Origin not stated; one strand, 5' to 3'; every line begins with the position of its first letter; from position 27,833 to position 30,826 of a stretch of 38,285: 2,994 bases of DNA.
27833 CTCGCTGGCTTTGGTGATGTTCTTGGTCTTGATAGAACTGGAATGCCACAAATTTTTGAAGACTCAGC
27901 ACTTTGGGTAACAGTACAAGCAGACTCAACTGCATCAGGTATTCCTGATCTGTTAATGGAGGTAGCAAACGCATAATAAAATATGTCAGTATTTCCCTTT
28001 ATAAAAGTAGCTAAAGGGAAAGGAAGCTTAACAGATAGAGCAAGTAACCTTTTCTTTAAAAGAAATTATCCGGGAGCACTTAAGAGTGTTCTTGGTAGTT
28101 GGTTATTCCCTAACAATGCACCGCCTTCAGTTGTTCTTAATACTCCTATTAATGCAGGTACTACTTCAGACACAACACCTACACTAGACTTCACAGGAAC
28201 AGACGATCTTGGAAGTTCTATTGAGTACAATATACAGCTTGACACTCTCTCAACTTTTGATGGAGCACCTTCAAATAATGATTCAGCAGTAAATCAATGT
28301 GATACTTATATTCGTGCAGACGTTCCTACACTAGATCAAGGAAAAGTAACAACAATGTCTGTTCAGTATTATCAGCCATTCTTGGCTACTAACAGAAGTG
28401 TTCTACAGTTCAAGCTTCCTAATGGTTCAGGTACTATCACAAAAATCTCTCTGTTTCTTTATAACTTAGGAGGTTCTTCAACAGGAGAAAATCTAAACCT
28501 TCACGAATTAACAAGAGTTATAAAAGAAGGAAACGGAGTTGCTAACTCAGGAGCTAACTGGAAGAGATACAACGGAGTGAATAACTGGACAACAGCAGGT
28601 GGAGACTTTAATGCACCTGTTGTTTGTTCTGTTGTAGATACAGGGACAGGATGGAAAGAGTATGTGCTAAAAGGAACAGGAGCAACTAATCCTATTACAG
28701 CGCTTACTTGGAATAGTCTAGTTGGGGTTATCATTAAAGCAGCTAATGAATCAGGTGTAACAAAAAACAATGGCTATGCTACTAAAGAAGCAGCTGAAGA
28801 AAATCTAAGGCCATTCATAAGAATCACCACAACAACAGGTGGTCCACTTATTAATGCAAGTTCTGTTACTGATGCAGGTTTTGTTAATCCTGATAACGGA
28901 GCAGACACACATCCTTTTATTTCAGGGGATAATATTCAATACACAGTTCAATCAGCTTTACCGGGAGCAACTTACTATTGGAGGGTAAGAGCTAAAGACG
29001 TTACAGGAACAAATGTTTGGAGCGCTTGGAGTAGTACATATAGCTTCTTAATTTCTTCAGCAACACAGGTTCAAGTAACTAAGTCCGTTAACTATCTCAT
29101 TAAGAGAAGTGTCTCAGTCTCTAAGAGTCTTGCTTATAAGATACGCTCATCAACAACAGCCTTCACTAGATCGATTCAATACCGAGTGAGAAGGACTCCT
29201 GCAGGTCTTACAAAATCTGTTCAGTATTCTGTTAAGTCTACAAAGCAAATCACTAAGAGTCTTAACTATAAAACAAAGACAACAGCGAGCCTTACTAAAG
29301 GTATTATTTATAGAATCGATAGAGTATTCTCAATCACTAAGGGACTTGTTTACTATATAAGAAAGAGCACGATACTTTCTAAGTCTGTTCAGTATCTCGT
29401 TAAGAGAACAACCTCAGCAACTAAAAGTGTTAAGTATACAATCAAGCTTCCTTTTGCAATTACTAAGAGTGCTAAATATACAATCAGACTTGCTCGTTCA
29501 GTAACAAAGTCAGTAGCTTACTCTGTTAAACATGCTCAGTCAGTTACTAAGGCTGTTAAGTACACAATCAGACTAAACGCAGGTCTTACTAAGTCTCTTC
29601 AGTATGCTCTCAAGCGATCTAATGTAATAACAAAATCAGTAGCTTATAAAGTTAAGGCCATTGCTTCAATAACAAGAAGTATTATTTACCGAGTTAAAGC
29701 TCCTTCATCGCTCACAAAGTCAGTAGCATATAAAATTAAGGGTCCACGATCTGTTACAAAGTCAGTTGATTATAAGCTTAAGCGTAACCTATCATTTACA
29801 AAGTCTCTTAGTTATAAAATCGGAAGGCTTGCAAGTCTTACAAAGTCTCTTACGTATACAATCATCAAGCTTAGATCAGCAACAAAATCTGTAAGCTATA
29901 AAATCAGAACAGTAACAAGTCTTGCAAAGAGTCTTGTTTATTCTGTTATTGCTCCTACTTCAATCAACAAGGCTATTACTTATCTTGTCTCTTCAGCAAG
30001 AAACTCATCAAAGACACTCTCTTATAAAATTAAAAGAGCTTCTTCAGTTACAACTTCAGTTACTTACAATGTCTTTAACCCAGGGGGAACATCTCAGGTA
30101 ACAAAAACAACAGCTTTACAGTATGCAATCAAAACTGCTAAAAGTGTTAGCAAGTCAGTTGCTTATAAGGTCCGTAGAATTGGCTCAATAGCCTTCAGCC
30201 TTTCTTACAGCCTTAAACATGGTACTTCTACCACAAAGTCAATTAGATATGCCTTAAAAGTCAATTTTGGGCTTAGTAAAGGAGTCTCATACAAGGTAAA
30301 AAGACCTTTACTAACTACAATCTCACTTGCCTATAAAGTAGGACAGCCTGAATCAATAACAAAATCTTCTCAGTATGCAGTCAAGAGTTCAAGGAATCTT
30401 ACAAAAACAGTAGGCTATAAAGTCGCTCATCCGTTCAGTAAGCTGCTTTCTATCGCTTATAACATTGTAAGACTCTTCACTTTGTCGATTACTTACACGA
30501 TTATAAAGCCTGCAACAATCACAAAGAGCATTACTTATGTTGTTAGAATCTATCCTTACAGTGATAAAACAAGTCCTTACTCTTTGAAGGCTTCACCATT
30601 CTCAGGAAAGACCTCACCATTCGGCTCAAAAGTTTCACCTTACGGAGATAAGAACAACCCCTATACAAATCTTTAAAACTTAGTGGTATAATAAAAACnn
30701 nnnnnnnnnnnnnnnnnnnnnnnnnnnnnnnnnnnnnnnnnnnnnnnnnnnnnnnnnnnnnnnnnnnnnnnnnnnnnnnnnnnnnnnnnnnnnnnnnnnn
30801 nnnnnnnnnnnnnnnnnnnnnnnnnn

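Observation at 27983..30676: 897-aa protein with 35 tandem 14-residue repeats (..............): candidate long beta-structured fibre shaft on a lectin-like head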

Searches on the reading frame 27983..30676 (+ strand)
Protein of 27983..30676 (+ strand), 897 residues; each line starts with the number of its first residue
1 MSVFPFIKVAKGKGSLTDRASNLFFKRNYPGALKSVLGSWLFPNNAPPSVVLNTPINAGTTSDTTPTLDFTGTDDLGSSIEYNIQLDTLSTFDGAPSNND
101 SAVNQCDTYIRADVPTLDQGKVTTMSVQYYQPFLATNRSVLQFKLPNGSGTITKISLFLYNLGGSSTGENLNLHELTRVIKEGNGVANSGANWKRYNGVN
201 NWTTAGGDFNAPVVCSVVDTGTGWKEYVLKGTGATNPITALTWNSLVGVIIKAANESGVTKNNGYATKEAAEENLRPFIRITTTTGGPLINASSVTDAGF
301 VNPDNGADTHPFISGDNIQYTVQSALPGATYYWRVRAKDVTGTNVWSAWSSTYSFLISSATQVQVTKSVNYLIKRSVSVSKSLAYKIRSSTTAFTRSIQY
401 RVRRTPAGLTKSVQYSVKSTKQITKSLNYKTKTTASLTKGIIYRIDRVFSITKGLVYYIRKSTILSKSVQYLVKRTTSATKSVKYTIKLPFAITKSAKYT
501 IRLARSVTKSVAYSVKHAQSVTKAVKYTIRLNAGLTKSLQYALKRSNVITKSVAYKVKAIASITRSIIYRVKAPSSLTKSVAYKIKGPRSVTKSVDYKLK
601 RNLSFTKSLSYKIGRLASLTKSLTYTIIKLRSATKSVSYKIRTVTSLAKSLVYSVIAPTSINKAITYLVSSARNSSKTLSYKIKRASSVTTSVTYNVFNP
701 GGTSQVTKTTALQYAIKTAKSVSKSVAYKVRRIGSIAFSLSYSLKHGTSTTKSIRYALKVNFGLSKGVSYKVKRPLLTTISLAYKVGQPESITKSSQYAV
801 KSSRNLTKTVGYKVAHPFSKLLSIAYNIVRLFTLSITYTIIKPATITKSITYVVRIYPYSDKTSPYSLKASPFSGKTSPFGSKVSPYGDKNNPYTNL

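Call 4: search_protein_families(library=pfam, proteins=[window:27983-30676:+], max_evalue=1)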
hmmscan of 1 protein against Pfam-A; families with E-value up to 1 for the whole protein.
window:27983-30676:+ (897 aa): 4 families
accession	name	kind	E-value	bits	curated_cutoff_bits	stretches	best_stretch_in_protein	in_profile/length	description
PF22774.2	DNAJC11_beta-barrel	-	0.00076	19.5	27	2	683-773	128-219/227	DNAJC11, beta-barrel domain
PF25788.1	Ig_Rha78A_N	-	0.015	16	27.4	1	317-355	63-99/105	Rha78A-like, N-terminal immunoglobulin domain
PF21657.2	L544_helical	-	0.21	12.1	27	1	513-587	21-95/144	Nucleotidyl transferase L544, helical domain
PF00041.27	fn3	-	0.64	10.7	25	1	312-352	42-83/84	Fibronectin type III domain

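Call 5: search_protein_families(library=phrogs, proteins=[window:27983-30676:+], max_evalue=0.001)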
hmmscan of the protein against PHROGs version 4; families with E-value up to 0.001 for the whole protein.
window:27983-30676:+ (897 aa): 0 families

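Call 7: search_dna_similar(query=window:27983-30676:+, collection=phages, mode=protein, max_rows=30)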
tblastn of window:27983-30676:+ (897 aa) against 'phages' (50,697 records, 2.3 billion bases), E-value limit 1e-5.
No match.

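Call 8: search_solved_structures(query=window:27983-30676:+, max_evalue=10, show_alignments=2)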
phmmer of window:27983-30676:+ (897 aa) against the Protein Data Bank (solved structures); distinct sequences matched with E-value up to 10: 12.
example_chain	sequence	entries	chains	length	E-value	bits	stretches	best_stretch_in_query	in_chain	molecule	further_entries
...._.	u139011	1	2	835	0.0041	18.8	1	321-359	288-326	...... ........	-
8dh8_A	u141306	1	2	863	0.0044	18.7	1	321-359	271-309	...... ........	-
8avc_B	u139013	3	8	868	0.0045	18.6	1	321-359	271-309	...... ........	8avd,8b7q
8x80_A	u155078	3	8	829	0.14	13.7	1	321-356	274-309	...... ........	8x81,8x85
8ave_B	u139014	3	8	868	0.15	13.6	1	321-356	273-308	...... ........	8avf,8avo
2crz_A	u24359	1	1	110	0.16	13.5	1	285-345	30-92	Fibronectin type-III domain containing protein 3a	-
2nt2_A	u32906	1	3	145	0.33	12.4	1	317-405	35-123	Protein phosphatase Slingshot homolog 2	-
2lfg_A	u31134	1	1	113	0.74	11.3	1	302-354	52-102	Prolactin receptor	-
3ncc_B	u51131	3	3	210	1.3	10.5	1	302-353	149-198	Prolactin receptor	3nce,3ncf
1bp3_B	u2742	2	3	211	2.4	9.6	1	302-354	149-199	PROTEIN (PROLACTIN RECEPTOR) | Prolactin receptor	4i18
3mzg_B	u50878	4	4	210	2.5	9.6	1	302-353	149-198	Prolactin receptor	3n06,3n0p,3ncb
3d48_R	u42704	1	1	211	2.5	9.5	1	302-353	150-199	Prolactin receptor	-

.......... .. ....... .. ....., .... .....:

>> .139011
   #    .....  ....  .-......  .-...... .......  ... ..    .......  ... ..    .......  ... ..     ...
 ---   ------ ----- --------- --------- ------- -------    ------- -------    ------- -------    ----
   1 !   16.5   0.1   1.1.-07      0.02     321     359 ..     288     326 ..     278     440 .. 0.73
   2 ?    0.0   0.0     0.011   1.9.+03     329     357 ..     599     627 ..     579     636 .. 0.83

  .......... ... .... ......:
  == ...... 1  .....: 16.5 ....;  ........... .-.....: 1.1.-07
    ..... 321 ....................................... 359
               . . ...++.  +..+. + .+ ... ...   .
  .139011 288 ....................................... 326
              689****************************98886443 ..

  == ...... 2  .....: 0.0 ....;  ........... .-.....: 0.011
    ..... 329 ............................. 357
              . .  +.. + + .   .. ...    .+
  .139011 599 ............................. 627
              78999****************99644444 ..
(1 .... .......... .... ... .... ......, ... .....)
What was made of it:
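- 28820..29056 (+): Second half of the split Fn3/Ig-like domain (aa 280-358; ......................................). Weak PDB Fn3 hits (call 8).
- Closest known: T4 Hoc / T5 pb10. Different: There is no sequence similarity (calls 4, 5, 8).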

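Call 9: find_homologous_proteins(query=window:27983-30676:+, max_evalue=0.001)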
Query window:27983-30676:+ (897 aa): 97 proteins with E <= 0.001 among 8000 candidates.
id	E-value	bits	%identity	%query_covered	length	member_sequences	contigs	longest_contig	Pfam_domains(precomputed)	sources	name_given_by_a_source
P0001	1.3e-79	287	29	87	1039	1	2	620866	PF13385.14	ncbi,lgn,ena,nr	ncbi:MAG TPA: hypothetical protein PK863_02015 [Candidatus Dojkabacteria bacterium]|nr:hypothetical 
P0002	3.0e-78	282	32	60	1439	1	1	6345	PF10814.15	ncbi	-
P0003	1.4e-73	267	35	60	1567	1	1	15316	PF00354.25,PF13385.14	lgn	-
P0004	4.6e-69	252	31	59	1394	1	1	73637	-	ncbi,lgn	-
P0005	2.9e-64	236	33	58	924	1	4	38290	-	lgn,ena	-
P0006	1.2e-61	227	36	46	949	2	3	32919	-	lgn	-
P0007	6.4e-56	208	27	38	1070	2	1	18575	PF25788.3,PF21471.4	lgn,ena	-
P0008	9.0e-54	201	51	6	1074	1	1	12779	PF25788.3,PF21471.4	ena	-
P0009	1.4e-53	201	29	37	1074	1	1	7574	PF25788.3,PF21471.4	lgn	-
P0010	2.2e-52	197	26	38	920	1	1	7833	PF00629.31,PF25788.3,PF21471.4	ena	-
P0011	5.0e-52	196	27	35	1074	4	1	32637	PF25788.3,PF21471.4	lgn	-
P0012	1.1e-49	188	41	15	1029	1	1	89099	-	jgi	jgi:hypothetical protein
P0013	3.8e-47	179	31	46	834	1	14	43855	-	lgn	-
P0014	1.5e-45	174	33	36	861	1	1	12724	-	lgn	-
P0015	1.8e-44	170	29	48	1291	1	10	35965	PF24517.3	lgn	-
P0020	8.5e-33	132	68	9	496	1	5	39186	-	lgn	-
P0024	2.3e-29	121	39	11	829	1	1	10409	-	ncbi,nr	ncbi:hypothetical protein KDA23_04100 [Candidatus Saccharibacteria bacterium]|nr:hypothetical protei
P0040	1.6e-23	101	49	9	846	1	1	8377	PF25788.3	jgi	jgi:hypothetical protein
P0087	3.3e-11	61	31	35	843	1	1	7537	PF25788.3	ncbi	-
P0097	9.2e-4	36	36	7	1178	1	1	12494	PF16655.13,PF03640.21,PF25788.3,PF24489.2,PF27503.1,PF16656.12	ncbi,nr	ncbi:MAG: hypothetical protein JW753_06510 [Dehalococcoidia bacterium]|nr:hypothetical protein [Deha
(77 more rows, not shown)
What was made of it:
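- On Fn3 / Ig_Rha78A_N-like beta-sandwich (PF25788, PF00041): Homologues with the uninterrupted domain carry PF25788 in precomputed annotation (call 9).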

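Call 10: search_protein_families(library=ncbifam, proteins=[window:27983-30676:+], max_evalue=1)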
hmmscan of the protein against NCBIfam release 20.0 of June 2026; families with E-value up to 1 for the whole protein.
window:27983-30676:+ (897 aa): 0 families

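Call 13: find_encoding_contigs(protein=P0005, flank=10000, max_places=3)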
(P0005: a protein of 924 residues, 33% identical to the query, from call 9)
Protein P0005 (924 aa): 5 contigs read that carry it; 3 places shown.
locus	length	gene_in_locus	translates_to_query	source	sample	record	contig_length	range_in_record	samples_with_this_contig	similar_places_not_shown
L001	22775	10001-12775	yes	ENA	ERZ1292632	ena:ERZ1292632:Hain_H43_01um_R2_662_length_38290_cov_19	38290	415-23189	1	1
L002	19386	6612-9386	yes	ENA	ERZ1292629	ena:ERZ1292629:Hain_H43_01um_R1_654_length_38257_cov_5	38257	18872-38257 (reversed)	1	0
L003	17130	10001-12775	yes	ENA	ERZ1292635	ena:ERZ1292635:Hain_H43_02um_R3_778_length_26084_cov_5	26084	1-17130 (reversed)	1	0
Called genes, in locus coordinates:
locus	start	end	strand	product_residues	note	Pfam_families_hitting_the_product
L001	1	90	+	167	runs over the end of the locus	?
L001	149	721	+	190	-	-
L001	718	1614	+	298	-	PF00145:DNA_methylase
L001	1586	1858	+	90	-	-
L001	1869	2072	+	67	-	-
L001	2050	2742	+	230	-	-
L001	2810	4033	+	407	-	-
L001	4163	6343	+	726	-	PF04860:Phage_portal, PF04233:Phage_Mu_F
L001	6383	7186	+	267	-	PF04586:Peptidase_S78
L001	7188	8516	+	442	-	PF05065:Phage_capsid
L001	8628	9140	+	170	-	-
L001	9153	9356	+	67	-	-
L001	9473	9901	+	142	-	-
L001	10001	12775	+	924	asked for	-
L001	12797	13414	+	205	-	-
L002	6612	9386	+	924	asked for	-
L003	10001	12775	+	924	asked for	-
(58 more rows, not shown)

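Call 14: find_encoding_contigs(protein=window:27983-30676:+, flank=10000, max_places=3)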
Protein window:27983-30676:+ (897 aa): no gene with exactly this product is on record in the collection.

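Call 15: find_encoding_contigs(protein=P0001, flank=10000, max_places=2)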
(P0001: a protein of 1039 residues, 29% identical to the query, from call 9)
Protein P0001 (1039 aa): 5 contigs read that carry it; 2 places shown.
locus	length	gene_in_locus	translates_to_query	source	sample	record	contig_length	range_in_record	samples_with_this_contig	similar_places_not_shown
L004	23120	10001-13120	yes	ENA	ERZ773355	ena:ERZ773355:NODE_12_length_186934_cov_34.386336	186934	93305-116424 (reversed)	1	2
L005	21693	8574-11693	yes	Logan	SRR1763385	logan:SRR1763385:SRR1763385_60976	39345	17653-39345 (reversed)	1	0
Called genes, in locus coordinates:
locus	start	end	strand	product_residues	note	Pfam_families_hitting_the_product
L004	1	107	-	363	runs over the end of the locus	-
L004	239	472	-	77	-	-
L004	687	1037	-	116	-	-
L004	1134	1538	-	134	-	-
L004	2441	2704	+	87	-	PF01541:GIY-YIG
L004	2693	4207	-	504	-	PF00239:Resolvase, PF07508:Recombinase, PF13408:Zn_ribbon_recom (weak)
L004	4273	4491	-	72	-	-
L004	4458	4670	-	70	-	-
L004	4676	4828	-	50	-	-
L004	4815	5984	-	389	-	PF00038:Filament (faint), PF24161:CCDC39 (weak)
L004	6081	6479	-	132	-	-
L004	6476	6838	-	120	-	-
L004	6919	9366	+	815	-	-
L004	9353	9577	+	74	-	-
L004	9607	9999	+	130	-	-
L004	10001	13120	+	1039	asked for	PF13385:Laminin_G_3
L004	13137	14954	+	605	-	-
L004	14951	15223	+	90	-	-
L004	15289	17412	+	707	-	PF09458:H_lectin (faint)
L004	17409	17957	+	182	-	-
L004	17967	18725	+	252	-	PF21939:Gp10_C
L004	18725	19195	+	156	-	-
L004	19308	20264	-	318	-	-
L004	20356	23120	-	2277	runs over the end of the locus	PF06414:Zeta_toxin (weak), PF18857:LPD38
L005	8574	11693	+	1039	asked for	PF13385:Laminin_G_3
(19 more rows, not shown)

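Call 16: find_encoding_contigs(protein=P0004, flank=10000, max_places=1)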
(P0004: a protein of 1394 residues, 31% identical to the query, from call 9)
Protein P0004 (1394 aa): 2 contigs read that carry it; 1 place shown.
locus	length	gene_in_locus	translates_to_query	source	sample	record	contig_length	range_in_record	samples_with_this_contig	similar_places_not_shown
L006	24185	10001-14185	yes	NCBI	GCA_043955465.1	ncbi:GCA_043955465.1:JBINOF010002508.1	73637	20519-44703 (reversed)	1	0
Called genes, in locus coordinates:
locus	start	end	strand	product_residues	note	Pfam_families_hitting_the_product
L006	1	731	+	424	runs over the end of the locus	-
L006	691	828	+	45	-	-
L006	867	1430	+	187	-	PF01555:N6_N4_Mtase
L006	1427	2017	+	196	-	-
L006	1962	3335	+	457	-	-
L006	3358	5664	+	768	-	PF04860:Phage_portal, PF04233:Phage_Mu_F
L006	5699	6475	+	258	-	PF04586:Peptidase_S78 (weak)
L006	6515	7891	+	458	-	PF05065:Phage_capsid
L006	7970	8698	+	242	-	-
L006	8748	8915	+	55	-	-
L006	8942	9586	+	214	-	-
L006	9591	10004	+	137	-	-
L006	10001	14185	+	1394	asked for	-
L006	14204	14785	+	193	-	PF24163:HCP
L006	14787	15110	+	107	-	-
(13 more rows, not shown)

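Call 17: find_encoding_contigs(protein=P0013, flank=10000, max_places=1)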
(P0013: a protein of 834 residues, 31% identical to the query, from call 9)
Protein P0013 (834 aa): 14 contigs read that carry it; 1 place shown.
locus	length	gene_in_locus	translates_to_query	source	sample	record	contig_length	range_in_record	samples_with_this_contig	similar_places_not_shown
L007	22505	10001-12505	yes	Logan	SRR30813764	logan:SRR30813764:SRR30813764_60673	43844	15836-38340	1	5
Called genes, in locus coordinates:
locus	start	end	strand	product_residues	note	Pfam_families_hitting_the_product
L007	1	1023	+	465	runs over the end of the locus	PF05133:SPP1_portal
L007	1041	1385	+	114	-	-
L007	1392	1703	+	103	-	-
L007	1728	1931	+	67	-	-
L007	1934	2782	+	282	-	PF06152:Phage_min_cap2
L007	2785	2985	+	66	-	-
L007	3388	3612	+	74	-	-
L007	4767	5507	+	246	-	-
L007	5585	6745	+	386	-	PF17236:SU10_MCP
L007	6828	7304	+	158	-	-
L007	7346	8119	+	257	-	-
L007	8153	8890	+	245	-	-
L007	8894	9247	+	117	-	PF19912:DUF6385 (faint)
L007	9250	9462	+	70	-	-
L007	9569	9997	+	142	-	-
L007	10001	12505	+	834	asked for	-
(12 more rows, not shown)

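Call 34: find_encoding_contigs(protein=P0020, flank=8000, max_places=1)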
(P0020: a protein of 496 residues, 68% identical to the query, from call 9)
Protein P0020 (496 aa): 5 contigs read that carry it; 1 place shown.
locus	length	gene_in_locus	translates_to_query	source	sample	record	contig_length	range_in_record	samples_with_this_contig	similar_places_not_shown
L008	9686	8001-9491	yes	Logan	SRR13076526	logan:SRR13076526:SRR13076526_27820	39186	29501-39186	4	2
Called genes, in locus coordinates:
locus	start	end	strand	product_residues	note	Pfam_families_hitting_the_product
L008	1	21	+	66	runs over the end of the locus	-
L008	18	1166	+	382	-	PF00534:Glycos_transf_1, PF13692:Glyco_trans_1_4 (weak)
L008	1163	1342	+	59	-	-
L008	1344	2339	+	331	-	-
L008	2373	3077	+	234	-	PF13578:Methyltransf_24 (weak)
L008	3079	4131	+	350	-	-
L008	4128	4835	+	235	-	-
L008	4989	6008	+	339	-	-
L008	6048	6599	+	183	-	-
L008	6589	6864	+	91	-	-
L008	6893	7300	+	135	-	-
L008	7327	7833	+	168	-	-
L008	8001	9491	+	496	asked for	-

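Call 35: find_encoding_contigs(protein=P0006, flank=8000, max_places=1)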
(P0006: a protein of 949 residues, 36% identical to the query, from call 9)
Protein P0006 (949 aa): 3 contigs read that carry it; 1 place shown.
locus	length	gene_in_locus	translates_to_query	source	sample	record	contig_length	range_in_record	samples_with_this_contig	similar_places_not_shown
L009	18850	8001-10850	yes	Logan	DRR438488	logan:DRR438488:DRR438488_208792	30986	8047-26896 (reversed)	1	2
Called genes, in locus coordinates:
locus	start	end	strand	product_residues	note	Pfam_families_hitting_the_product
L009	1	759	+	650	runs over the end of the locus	-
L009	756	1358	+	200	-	-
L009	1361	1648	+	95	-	-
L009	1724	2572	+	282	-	-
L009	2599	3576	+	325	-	-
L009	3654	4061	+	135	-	-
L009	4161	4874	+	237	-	-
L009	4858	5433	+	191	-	PF01596:Methyltransf_3, PF13578:Methyltransf_24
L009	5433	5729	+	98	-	-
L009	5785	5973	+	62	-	-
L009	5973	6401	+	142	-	-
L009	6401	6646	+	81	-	-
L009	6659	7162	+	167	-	-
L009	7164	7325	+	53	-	-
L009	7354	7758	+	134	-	-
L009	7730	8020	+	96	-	-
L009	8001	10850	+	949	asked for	-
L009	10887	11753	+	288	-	PF24175:SU10_adaptor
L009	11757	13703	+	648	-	-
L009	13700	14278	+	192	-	PF01551:Peptidase_M23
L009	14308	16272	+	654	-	-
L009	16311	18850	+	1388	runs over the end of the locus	-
